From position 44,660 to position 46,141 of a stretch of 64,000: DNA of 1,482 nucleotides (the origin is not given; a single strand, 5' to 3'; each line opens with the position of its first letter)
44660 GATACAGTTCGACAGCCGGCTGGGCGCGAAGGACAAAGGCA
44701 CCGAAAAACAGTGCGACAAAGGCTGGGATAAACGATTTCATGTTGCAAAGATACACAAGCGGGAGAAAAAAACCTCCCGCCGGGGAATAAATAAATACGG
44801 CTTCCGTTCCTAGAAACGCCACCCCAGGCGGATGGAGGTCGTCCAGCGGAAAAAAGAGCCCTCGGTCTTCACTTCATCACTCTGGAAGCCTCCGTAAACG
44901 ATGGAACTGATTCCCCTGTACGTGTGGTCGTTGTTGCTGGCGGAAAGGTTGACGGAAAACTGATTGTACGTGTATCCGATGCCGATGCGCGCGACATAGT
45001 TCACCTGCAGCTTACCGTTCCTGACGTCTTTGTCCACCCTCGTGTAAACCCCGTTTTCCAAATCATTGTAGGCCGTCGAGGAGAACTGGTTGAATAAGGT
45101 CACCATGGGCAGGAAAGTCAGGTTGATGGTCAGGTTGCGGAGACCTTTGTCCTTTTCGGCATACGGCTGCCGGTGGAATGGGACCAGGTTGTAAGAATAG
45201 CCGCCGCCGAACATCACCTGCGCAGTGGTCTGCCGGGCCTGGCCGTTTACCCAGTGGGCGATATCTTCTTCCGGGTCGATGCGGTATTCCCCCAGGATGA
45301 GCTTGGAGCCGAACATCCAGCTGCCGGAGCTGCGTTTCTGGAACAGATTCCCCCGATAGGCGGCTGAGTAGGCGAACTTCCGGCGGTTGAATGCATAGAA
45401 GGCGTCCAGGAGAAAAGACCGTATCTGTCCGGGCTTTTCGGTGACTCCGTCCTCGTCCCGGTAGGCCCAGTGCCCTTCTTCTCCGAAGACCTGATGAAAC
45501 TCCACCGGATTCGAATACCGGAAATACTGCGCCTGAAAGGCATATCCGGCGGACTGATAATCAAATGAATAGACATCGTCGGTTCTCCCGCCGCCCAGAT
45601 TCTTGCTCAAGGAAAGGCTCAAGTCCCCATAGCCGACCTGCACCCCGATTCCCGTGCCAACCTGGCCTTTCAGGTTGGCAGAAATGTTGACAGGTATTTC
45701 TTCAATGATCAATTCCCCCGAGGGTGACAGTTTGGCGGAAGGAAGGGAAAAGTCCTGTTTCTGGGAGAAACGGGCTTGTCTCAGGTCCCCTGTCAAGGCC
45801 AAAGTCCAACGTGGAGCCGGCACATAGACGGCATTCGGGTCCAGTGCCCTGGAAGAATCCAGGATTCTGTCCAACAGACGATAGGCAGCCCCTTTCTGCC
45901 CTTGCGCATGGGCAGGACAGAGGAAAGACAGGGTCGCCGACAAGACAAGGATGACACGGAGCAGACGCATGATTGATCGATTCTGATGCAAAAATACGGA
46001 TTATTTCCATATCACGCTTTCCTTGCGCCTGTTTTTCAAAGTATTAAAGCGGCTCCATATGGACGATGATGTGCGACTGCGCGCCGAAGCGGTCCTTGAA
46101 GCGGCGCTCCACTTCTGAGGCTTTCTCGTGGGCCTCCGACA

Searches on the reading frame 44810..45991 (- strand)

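Call 46: search_protein_families(library=pfam, proteins=[window:44810-45991:-], max_evalue=0.00001)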
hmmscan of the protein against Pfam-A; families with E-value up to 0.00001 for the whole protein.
window:44810-45991:- (393 aa): 1 family
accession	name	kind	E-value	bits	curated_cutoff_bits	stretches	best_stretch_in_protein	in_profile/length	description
PF14391.12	DUF4421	-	4.5e-19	69.5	32.1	1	102-360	35-282/302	Domain of unknown function (DUF4421)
